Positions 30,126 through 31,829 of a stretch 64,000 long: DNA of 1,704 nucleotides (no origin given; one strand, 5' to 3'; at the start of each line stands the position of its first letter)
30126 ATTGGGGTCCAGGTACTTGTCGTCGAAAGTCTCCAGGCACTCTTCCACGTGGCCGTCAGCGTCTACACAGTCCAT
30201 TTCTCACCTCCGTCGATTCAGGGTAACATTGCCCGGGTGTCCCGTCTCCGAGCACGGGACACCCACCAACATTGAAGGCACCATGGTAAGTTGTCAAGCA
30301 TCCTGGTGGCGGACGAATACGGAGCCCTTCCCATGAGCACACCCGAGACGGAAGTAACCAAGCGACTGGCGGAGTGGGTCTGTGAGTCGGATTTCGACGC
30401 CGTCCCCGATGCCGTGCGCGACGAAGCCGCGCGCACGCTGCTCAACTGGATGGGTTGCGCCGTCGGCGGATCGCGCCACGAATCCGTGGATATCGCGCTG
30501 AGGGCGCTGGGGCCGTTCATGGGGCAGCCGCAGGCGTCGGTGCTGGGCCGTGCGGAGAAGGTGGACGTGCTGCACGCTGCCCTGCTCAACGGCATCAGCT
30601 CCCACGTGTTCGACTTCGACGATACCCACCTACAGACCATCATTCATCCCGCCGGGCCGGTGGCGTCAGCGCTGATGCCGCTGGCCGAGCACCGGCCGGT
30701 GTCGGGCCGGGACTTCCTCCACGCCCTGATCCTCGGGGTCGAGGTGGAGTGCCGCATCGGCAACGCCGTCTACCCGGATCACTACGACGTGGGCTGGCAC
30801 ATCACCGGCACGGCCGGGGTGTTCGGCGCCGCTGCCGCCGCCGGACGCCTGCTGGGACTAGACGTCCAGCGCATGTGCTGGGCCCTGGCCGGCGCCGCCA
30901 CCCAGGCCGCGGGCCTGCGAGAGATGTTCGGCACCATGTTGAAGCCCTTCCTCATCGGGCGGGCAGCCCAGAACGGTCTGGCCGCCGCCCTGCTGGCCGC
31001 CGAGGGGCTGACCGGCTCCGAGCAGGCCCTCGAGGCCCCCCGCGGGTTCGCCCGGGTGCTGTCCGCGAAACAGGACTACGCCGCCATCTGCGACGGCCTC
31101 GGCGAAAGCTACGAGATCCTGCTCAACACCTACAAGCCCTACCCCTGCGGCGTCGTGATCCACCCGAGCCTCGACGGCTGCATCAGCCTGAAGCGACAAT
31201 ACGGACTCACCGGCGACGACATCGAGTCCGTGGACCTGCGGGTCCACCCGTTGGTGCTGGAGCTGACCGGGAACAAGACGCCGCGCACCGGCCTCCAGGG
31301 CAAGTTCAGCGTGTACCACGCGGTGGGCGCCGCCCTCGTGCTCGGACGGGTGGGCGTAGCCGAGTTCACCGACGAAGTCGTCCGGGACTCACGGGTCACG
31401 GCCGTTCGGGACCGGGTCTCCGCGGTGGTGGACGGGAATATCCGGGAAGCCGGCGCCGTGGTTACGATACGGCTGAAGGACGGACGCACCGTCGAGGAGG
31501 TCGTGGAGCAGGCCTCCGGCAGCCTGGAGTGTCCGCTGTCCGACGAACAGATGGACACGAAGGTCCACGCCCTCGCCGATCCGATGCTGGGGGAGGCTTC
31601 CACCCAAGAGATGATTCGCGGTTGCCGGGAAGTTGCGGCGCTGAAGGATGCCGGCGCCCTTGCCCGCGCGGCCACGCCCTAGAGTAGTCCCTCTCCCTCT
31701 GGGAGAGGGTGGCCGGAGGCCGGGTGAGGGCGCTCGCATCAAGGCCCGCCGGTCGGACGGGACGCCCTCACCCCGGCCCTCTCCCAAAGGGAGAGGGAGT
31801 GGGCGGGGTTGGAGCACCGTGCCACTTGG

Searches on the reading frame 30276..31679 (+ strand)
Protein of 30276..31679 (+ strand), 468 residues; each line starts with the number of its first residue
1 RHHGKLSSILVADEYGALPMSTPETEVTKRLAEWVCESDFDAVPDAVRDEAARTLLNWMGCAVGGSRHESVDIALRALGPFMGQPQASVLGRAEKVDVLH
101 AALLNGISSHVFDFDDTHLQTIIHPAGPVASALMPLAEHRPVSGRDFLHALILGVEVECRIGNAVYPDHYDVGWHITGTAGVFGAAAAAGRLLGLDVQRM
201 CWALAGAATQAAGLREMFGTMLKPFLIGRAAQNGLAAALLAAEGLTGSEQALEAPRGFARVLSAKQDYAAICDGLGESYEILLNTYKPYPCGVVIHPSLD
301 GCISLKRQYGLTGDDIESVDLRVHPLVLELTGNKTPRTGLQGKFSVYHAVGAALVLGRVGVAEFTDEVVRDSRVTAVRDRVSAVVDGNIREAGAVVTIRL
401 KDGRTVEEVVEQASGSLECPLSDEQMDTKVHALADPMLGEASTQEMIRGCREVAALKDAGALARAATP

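Call 95: search_protein_families(library=pfam, proteins=[window:30276-31679:+], max_evalue=0.00001)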
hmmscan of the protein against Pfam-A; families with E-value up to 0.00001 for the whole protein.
window:30276-31679:+ (468 aa): 2 families
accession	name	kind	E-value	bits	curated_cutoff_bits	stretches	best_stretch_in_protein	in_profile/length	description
PF03972.19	MmgE_PrpD_N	-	8.2e-78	261.4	32.1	1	30-268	2-241/244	MmgE/PrpD N-terminal domain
PF19305.4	MmgE_PrpD_C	-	1.4e-36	126.4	32.1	1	289-446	1-166/173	MmgE/PrpD C-terminal domain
